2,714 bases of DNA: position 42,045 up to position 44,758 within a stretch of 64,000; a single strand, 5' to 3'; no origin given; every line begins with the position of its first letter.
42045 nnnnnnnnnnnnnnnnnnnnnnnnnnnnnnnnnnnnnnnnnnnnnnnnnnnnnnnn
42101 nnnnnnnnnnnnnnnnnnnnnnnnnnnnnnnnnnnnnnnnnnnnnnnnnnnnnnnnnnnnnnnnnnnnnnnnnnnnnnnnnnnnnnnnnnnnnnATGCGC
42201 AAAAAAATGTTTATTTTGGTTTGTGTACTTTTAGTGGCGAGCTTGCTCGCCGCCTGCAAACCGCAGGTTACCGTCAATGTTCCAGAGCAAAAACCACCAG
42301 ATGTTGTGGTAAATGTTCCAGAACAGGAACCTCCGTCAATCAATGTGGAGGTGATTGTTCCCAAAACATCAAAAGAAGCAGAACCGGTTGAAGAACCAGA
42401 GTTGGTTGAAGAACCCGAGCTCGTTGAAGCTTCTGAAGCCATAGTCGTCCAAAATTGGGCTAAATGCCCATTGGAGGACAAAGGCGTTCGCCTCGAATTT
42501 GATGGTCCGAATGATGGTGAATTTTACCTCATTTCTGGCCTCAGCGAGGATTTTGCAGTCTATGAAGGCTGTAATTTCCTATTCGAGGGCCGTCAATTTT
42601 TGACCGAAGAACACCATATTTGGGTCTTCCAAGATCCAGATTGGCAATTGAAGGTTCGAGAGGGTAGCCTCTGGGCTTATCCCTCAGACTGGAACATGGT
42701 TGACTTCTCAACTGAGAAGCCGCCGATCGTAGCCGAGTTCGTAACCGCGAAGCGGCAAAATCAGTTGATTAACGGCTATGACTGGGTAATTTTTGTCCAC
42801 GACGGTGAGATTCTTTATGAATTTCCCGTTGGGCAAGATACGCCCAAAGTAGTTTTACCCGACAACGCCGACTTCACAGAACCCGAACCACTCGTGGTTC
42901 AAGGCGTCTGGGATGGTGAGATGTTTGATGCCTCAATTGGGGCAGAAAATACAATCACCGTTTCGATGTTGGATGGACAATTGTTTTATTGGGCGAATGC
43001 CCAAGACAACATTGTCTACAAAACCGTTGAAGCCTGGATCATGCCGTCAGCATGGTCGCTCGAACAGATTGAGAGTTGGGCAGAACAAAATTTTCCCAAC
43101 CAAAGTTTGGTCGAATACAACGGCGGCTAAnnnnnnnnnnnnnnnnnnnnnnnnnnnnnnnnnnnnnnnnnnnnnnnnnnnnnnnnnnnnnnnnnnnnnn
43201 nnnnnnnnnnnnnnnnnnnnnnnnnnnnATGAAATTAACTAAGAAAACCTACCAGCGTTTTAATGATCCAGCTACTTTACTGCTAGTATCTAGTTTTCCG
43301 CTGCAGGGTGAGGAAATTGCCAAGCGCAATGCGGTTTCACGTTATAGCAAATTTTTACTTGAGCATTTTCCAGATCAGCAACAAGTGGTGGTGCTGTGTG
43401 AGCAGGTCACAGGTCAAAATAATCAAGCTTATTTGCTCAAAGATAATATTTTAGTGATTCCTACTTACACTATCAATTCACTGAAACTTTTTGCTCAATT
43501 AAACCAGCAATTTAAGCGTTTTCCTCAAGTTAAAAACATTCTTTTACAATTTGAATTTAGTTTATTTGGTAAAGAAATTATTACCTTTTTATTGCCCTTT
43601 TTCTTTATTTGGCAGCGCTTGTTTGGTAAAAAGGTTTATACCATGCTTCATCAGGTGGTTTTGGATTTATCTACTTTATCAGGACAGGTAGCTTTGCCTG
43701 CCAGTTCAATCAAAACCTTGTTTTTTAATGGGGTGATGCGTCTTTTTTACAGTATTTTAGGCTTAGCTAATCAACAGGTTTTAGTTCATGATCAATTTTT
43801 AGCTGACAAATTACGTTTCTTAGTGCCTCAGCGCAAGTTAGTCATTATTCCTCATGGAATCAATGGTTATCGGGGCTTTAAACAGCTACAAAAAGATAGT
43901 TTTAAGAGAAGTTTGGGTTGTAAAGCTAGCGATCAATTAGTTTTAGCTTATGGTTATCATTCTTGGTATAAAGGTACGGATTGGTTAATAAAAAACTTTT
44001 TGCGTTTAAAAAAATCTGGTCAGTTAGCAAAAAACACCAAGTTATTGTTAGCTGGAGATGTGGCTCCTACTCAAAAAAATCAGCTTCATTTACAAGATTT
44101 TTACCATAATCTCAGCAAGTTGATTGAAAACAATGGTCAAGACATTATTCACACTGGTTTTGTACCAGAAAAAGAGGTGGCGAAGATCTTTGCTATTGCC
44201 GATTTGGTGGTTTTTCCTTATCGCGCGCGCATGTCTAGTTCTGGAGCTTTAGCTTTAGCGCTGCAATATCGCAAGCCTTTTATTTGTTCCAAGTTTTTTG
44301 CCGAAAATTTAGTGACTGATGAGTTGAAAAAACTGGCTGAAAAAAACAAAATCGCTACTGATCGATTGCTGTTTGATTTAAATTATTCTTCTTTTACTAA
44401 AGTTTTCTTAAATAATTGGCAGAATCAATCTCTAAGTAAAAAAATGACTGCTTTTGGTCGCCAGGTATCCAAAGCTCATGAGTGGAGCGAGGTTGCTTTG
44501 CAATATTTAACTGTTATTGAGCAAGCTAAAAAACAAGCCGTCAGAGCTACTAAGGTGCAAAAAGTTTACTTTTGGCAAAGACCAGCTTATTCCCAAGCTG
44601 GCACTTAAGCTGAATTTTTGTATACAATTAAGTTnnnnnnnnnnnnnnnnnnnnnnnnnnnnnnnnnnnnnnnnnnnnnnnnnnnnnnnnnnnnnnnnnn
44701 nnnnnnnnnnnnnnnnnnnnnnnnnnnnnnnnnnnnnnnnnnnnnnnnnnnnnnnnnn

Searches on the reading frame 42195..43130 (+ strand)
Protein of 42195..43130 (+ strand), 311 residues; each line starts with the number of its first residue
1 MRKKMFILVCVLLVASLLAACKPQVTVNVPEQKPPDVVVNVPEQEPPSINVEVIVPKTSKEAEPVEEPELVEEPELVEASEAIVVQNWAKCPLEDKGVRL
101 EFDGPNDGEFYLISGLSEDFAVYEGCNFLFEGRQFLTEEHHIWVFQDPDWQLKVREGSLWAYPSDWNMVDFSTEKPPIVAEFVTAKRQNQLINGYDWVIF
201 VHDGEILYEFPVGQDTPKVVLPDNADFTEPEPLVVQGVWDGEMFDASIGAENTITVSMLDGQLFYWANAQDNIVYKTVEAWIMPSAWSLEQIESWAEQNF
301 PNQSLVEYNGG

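Call 11: search_protein_families(library=pfam, proteins=[window:42195-43130:+], max_evalue=0.01)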
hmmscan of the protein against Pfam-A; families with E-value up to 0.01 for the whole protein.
window:42195-43130:+ (311 aa): 0 families

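Call 12: search_protein_families(library=ncbifam, proteins=[window:42195-43130:+], max_evalue=0.01)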
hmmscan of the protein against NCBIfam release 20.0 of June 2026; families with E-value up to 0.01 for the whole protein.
window:42195-43130:+ (311 aa): 0 families
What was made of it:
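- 42195..43130 (+): Lipoprotein gene (311 aa; lipobox LLAAC). It is GC-rich: 47% overall and GC3 0.48, against about 0.25 for the genome. No Pfam or NCBIfam family (calls 11, 12).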

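Call 15: find_encoding_contigs(protein=window:42195-43130:+, flank=10000, max_places=10)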
Protein window:42195-43130:+ (311 aa): 3 contigs read that carry it; 2 places shown.
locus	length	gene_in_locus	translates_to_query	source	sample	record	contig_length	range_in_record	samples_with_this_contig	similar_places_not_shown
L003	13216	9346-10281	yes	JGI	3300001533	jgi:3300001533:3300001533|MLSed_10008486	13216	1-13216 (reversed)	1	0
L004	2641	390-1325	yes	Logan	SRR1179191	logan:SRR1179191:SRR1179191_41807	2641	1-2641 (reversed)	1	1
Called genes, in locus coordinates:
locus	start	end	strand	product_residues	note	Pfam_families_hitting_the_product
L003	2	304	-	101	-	?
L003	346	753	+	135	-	PF00578:AhpC-TSA (weak), PF10417:1-cysPrx_C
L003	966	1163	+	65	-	-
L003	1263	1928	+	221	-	PF00149:Metallophos, PF12850:Metallophos_2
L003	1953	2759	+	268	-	PF01734:Patatin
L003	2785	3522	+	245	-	PF08713:DNA_alkylation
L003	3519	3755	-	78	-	-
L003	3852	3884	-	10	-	-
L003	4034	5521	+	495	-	-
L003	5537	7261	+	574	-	-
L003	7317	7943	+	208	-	-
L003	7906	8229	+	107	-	-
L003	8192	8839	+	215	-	-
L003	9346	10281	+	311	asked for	-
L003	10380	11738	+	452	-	PF00534:Glycos_transf_1, PF13692:Glyco_trans_1_4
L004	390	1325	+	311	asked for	-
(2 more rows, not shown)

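Call 65: find_homologous_proteins(query=window:42195-43130:+, max_evalue=0.001)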
Query window:42195-43130:+ (311 aa): 20 proteins with E <= 0.001 among 2093 candidates.
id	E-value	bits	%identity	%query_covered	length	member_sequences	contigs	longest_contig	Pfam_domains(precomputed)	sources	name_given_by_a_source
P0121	9.6e-138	477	66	99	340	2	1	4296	-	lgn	-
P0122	1.4e-137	476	68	100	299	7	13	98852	-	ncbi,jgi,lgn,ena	-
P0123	9.9e-129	447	77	73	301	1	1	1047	-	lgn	-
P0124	1.3e-117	411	77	71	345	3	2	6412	-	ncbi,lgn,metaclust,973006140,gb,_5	metaclust:\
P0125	1.7e-110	387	57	99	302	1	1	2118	-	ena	-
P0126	3.2e-99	350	58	92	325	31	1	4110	-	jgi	-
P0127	3.1e-95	337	50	99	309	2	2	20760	-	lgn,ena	-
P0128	6.0e-95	336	49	99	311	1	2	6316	-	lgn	-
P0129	4.5e-94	333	62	70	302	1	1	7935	-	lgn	-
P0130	4.0e-91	324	63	70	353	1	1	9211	-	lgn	-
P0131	1.7e-89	318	60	71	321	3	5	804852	-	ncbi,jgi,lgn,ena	-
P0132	8.5e-89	316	51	99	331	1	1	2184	-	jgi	jgi:hypothetical protein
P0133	6.8e-88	313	60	70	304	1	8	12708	-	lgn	-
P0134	8.2e-85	303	47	98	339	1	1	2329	-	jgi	-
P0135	1.3e-82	296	58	70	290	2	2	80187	-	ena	-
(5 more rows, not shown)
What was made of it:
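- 42195..43130 (+): The 20 homologs appear to come from this Patescibacteria clade, judged from source names and shared contig sizes (call 65).
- Tried and rejected: All 20 homologs appear to be from the same clade, judged from source names and shared contig sizes (call 65).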

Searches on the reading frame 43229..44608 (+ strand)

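Call 11: search_protein_families(library=pfam, proteins=[window:43229-44608:+], max_evalue=0.01)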
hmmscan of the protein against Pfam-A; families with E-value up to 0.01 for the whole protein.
window:43229-44608:+ (459 aa): 3 families
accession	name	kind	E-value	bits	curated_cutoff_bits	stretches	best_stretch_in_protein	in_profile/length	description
PF13692.12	Glyco_trans_1_4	-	6e-11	43.2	27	1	238-365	4-118/142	Glycosyl transferases group 1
PF00534.26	Glycos_transf_1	-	5.1e-09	36.3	26.4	1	223-355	3-123/172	Glycosyl transferases group 1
PF13439.12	Glyco_transf_4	-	0.00072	20.1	28.5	0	37-212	5-167/170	Glycosyltransferase Family 4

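Call 12: search_protein_families(library=ncbifam, proteins=[window:43229-44608:+], max_evalue=0.01)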
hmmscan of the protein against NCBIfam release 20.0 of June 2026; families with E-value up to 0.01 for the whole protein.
window:43229-44608:+ (459 aa): 4 families
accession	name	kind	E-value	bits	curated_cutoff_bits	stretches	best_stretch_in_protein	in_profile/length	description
NF012028.0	PRK15484.1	subfamily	2e-11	43.6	618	1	181-385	140-339/380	lipopolysaccharide N-acetylglucosaminyltransferase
TIGR04157.1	glyco_rSAM_CFB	subfamily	8.9e-10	38.1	400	1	197-412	188-387/406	TIGR04157 family glycosyltransferase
TIGR04063.1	stp3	hypoth_equivalog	1.1e-05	24.5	442.05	1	199-333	177-299/397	TIGR04063 family PEP-CTERM/XrtA system glycosyltransferase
TIGR04047.1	MSMEG_0565_glyc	hypoth_equivalog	0.00099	18.3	259.85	1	202-429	159-370/373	MSMEG_0565 family glycosyltransferase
